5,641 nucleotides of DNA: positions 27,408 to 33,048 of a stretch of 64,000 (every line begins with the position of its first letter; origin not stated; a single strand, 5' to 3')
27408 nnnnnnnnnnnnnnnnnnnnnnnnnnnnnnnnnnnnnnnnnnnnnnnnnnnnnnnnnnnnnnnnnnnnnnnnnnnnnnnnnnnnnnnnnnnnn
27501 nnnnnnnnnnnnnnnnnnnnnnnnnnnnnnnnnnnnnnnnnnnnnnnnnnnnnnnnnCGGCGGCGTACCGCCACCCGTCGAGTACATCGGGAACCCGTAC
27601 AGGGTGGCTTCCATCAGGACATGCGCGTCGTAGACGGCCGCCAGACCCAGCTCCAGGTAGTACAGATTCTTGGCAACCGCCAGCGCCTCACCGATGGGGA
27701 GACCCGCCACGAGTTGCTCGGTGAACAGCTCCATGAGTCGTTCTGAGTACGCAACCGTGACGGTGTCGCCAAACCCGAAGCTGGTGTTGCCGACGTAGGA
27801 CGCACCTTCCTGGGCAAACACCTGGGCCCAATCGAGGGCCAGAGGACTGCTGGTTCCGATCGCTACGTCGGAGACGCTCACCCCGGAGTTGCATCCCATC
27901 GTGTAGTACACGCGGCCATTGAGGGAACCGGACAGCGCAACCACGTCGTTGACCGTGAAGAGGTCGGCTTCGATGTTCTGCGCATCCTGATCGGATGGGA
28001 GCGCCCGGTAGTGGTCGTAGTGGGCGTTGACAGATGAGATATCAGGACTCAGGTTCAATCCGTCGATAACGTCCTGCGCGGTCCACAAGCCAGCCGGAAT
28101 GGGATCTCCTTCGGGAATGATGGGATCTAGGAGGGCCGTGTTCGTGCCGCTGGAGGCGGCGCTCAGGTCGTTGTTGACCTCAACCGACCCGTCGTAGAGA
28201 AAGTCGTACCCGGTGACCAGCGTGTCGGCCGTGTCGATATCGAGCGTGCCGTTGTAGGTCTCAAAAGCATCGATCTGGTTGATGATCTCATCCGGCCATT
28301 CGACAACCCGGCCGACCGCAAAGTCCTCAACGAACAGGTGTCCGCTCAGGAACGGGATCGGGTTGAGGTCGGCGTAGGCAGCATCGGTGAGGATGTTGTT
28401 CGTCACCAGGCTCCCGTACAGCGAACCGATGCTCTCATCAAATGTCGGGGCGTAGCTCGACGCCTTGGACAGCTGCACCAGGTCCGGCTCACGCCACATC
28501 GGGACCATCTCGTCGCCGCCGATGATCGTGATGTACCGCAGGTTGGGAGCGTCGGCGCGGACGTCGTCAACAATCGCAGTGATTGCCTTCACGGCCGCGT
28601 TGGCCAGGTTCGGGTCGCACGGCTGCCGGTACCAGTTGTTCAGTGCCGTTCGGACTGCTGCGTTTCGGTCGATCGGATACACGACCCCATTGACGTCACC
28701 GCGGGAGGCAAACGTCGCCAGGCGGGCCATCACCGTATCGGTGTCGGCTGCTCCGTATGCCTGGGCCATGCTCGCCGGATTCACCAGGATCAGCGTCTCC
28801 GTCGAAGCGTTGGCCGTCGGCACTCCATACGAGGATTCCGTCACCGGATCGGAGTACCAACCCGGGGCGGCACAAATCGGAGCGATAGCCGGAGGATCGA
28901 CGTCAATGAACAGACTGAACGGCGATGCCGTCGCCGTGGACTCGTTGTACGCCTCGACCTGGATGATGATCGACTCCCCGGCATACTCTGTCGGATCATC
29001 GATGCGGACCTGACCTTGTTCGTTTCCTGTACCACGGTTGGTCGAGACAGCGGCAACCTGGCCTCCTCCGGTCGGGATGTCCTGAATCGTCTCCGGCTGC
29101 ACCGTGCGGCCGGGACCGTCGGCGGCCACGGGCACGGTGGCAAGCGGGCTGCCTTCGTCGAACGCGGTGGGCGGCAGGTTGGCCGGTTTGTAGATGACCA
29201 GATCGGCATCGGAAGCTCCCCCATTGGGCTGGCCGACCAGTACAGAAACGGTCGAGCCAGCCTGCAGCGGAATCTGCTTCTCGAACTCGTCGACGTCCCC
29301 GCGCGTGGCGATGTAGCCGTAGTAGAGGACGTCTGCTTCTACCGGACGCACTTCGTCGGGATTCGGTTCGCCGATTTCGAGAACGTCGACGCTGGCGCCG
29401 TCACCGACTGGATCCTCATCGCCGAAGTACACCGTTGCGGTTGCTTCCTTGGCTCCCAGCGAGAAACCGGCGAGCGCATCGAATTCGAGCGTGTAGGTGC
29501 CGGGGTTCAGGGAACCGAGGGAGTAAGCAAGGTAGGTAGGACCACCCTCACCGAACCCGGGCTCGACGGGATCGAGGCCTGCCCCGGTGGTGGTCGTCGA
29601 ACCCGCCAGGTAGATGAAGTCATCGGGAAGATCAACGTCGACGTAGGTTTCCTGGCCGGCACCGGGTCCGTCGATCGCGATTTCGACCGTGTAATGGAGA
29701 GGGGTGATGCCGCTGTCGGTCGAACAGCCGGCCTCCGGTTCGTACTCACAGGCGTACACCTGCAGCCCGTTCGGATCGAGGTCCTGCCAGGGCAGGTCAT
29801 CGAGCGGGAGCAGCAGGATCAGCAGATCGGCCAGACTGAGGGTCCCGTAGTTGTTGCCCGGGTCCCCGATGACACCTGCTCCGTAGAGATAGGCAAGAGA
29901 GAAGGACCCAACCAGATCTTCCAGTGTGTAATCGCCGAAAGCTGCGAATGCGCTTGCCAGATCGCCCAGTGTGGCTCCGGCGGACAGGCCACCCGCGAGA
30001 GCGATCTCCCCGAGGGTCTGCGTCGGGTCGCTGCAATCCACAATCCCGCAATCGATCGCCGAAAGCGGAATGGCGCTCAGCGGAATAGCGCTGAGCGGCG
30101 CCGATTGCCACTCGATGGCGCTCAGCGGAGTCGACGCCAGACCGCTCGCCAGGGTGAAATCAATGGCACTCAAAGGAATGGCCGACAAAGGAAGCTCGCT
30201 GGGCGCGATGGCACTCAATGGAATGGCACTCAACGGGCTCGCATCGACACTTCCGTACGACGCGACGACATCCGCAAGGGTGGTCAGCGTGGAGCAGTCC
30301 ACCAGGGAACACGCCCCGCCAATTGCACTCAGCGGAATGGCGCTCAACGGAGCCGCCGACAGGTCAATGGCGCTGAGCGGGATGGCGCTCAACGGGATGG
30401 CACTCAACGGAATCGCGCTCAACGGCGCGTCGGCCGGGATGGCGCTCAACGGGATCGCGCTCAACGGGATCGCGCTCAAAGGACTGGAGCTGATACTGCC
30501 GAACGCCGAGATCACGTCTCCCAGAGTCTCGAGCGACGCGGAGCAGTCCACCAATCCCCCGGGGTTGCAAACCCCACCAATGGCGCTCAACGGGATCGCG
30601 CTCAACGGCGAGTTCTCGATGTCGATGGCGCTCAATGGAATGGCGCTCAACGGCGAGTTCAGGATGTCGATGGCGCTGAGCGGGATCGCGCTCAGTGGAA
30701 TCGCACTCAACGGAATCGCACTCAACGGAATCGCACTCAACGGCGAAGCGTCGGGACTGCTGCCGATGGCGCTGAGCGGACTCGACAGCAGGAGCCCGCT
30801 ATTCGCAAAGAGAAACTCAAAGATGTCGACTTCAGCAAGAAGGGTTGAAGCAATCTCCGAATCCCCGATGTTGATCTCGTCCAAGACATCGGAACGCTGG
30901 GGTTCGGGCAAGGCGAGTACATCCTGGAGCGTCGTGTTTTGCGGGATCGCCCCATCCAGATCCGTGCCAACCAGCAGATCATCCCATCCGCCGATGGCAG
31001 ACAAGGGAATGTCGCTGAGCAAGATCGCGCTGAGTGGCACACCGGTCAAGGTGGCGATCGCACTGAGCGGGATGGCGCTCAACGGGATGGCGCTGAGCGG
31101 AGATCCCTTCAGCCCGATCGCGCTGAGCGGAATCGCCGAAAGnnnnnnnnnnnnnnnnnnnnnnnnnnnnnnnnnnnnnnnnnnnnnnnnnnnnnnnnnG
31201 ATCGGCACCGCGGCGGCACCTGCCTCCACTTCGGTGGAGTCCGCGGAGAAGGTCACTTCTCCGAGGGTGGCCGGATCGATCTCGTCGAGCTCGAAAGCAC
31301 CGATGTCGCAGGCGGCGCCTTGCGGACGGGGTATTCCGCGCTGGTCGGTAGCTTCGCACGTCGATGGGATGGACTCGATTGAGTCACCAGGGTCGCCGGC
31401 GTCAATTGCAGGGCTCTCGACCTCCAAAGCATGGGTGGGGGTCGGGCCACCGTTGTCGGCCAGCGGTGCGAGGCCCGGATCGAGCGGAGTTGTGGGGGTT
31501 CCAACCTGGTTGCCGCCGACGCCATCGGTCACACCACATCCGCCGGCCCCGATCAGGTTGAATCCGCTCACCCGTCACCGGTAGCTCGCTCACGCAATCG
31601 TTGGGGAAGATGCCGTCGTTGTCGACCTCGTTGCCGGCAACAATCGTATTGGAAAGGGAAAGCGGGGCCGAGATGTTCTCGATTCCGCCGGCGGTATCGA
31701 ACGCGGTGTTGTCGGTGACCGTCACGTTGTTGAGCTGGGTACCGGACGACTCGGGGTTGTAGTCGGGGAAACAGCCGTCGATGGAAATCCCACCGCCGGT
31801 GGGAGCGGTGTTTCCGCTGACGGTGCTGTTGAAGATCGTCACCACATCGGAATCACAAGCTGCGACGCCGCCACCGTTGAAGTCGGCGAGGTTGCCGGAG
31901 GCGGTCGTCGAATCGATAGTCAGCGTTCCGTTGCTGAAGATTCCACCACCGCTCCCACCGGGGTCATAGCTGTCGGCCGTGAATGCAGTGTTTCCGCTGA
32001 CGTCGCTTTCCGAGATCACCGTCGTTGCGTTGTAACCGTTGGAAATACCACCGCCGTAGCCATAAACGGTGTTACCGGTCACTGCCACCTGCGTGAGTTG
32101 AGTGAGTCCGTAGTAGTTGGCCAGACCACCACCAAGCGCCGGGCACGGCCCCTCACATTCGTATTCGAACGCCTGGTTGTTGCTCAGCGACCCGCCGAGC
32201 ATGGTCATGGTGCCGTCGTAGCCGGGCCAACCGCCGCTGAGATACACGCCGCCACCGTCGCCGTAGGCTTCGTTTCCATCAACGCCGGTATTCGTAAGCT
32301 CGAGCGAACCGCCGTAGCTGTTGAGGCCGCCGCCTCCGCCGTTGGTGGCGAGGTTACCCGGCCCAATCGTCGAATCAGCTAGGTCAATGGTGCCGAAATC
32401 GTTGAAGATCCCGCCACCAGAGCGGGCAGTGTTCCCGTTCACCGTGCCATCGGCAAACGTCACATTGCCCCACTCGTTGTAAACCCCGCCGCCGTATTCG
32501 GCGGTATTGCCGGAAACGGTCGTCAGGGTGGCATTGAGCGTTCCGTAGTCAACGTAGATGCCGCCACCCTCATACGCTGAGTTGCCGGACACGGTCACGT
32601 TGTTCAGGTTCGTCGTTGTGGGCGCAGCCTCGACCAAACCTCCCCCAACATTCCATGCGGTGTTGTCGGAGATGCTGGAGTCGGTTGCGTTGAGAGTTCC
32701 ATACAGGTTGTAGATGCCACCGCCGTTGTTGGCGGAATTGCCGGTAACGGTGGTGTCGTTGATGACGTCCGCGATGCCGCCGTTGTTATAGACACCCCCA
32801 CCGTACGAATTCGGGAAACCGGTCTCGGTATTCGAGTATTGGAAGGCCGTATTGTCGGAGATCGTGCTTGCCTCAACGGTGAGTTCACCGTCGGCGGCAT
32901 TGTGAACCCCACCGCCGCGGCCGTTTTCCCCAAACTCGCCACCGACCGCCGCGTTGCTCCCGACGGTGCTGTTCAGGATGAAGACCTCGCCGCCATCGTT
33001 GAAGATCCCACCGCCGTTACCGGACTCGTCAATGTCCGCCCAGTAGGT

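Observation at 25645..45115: Two giant paralogous secreted beta-helix/PLSAI-repeat/His-Cys-domain proteins flanking a STAND adenylate cyclase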

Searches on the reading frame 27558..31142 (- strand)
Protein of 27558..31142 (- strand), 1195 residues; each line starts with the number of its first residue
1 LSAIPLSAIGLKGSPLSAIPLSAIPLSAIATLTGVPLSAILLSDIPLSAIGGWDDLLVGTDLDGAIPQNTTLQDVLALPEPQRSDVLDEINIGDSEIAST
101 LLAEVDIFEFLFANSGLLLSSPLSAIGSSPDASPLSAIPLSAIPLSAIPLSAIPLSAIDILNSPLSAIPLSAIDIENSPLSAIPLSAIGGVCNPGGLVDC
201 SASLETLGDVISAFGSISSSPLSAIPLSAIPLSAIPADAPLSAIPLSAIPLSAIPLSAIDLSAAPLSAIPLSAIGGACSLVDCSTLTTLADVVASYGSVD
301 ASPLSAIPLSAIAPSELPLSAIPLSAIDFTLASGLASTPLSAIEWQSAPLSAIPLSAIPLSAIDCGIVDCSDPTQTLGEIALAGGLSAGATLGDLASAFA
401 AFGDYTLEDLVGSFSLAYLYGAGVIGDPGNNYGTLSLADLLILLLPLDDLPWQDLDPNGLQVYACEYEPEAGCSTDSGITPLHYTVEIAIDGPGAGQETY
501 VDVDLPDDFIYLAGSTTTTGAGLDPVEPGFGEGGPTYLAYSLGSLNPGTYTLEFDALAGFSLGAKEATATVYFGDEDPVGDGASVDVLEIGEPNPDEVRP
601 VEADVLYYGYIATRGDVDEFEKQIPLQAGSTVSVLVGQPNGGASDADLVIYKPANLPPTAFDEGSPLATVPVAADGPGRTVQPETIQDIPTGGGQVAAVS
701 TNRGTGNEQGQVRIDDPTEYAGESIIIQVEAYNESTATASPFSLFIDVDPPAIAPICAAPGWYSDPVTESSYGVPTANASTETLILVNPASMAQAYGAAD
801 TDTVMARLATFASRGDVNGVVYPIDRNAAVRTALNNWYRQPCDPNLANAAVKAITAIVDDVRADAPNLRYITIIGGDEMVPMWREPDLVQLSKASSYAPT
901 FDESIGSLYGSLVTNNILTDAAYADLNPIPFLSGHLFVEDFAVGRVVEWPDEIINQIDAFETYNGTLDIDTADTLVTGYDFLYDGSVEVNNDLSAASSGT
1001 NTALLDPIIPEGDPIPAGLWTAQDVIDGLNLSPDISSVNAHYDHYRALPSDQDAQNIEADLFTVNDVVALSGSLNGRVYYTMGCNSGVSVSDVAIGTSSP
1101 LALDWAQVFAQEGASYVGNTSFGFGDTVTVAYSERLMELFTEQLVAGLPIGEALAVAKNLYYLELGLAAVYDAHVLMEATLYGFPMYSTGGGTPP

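Call 75: predict_structure(alignment_id=A4)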
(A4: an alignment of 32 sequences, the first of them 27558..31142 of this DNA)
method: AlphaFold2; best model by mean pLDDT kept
length: 1195 residues; sequences in the alignment: 32
mean_pLDDT: 71.9   pTM: 0.58
mean pLDDT of the five models: 71.9, 70.0, 68.0, 67.1, 66.2
residues with pLDDT >= 90: 354; 70-90: 381; 50-70: 211; < 50: 249
segments of 3 or more residues with pLDDT < 50: 1-72, 79-81, 87-149, 274-293, 308-313, 402-407, 413-439, 467-476, 659-688, 1192-1195
pLDDT, mean of each block of 10 residues (from residue 1): 26 27 28 24 25 25 34 50 48 32 26 28 33 35 45 58 67 76 77 69 60 69 82 78 65 62 63 46 45 49 54 53 62 70 71 85 93 89 89 73 48 46 45 46 54 71 53 51 92 80 90 88 81 79 90 90 91 88 86 68 85 82 86 81 72 63 29 29 37 69 74 76 86 72 87 83 83 93 98 94 97 96 98 95 95 97 96 95 87 81 83 93 93 84 93 93 85 87 86 88 79 66 94 91 92 90 93 87 91 80 90 92 63 89 92 96 77 90 91 47
secondary structure, 60 per line:
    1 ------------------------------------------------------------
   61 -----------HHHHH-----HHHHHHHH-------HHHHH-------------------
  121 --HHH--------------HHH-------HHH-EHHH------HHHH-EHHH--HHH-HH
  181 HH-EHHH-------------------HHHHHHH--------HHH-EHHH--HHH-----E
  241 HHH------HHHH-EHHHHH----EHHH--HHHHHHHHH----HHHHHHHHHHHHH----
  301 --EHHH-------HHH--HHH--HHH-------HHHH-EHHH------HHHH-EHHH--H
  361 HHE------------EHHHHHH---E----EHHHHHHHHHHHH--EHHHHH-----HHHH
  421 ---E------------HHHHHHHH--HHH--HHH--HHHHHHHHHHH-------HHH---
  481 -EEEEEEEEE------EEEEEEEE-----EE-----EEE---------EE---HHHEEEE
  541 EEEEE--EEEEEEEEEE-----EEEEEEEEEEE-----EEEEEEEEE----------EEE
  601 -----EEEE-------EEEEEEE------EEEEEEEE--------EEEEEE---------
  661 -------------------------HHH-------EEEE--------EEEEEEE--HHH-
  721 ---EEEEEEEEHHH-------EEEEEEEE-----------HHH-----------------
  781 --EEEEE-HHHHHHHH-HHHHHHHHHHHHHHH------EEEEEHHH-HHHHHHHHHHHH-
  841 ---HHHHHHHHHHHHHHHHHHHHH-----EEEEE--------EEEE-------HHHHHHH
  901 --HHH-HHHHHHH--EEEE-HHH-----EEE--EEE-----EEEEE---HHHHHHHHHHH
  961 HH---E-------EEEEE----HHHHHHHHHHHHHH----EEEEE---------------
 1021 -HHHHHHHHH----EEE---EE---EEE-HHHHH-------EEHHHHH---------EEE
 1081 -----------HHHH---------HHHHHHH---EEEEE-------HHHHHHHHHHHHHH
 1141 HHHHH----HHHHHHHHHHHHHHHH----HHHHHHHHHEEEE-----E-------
elements in order (helices of 4 or more, strands of 3 or more residues): H72-76 H82-89 H97-101 H164-167 H179-182 H207-213 H250-253 H256-260 H271-279 H284-296 H334-337 H349-352 H377-382 H392-403 H407-411 H417-420 H437-444 H457-467 E482-490 E497-504 E517-519 E537-545 E548-557 E563-573 E579-587 E598-600 E606-609 E617-623 E630-637 E646-651 E696-699 E708-714 E724-731 E742-749 E783-787 H789-796 H798-812 E819-823 H828-839 H844-864 E870-874 E883-886 H894-900 H907-913 E916-919 E929-931 E934-936 E942-946 H950-962 E974-978 H983-996 E1001-1005 H1022-1030 E1035-1037 E1046-1048 H1050-1054 H1064-1068 E1078-1080 H1092-1095 H1105-1111 E1115-1119 H1127-1145 H1150-1165 H1170-1178 E1179-1182

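Call 77: fold_search(model_id=the predicted structure, library=pdb)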
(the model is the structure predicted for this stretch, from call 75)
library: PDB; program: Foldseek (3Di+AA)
matches with E <= 10: 1400; with E <= 0.001: 31
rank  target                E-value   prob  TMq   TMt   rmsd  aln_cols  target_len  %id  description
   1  4ief_D                6.8e-12  1.00  0.22  0.57   5.1       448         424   12  Complex of Porphyromonas gingivalis RgpB pro- and mature domains (released 2013-04-10)
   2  4ief_B                3.4e-11  1.00  0.22  0.57   5.3       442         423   12  Complex of Porphyromonas gingivalis RgpB pro- and mature domains (released 2013-04-10)
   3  4rbm                  1.3e-08  1.00  0.22  0.52   5.4       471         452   11  Porphyromonas gingivalis gingipain K (Kgp) catalytic and immunoglobulin superfamily-like domains (released 2014-10-08)
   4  6za2_B                7.4e-06  1.00  0.11  0.12  24.6       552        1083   11  Crystal structure of dimeric latent PorU from Porphyromonas gingivalis (released 2021-09-29)
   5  8beg_B                2.9e-05  0.99  0.08  0.14  18.0       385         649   11  Structure of Ig-like domains from PrgB (released 2022-11-30)
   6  6za2_A                3.0e-05  0.99  0.11  0.12  24.7       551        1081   12  Crystal structure of dimeric latent PorU from Porphyromonas gingivalis (released 2021-09-29)
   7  4zmh_A                5.8e-05  0.89  0.06  0.08  17.9       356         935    8  Crystal structure of a five-domain GH115 alpha-Glucuronidase from the Marine Bacterium Saccharophagus degradans 2-40T (released 2016-05-04)
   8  8beg_A                8.0e-05  1.00  0.09  0.15  18.6       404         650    8  Structure of Ig-like domains from PrgB (released 2022-11-30)
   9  4zmh_B                9.9e-05  0.84  0.06  0.08  18.5       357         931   10  Crystal structure of a five-domain GH115 alpha-Glucuronidase from the Marine Bacterium Saccharophagus degradans 2-40T (released 2016-05-04)
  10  6fpy_A                1.0e-04  0.41  0.06  0.11  28.6       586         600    8  Inter-alpha-inhibitor heavy chain 1, wild type (released 2019-02-27)
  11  4tsh_B                1.1e-04  0.99  0.08  0.17  17.1       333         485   11  A Novel Protein Fold Forms an Intramolecular Lock to Stabilize the Tertiary Structure of Streptococcus mutans Adhesin  (released 2014-10-22)
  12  6fpy_B                1.1e-04  0.38  0.06  0.11  28.8       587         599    8  Inter-alpha-inhibitor heavy chain 1, wild type (released 2019-02-27)
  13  3qe5_A                1.5e-04  0.97  0.08  0.18  20.3       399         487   11  Complete structure of Streptococcus mutans Antigen I/II carboxy-terminus (released 2011-04-20)
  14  4n03                  1.5e-04  0.87  0.07  0.19  17.9       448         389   11  Fatty acid ABC transporter substrate-binding protein from Thermomonospora curvata (released 2013-10-16)
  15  5u1t_A                1.8e-04  1.00  0.15  0.12  17.5       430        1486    9  Crystal structure of the Saccharomyces cerevisiae separase-securin complex at 2.6 angstrom resolution (released 2017-02-08)
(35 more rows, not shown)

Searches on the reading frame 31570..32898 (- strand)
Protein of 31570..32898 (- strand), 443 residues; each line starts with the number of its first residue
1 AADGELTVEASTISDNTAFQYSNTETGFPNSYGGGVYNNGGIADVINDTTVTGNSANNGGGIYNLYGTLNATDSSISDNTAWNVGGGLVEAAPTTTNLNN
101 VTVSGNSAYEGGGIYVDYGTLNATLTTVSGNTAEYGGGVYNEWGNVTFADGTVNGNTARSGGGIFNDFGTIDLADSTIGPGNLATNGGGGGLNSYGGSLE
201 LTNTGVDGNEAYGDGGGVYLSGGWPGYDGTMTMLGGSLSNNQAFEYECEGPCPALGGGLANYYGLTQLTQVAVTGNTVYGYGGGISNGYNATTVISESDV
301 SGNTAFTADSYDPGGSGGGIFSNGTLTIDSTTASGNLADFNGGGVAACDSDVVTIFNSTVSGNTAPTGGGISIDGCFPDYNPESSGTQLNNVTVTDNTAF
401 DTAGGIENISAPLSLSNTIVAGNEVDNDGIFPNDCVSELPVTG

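Call 74: search_protein_families(library=pfam, proteins=[window:31570-32898:-], max_evalue=0.5)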
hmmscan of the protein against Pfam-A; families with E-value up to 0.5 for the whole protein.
window:31570-32898:- (443 aa): 1 family
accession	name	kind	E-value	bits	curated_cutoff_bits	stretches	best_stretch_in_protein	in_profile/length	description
PF02415.23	Chlam_PMP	-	3e-08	33.5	20.6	2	48-64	1-18/19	Chlamydia polymorphic membrane protein (Chlamydia_PMP) repeat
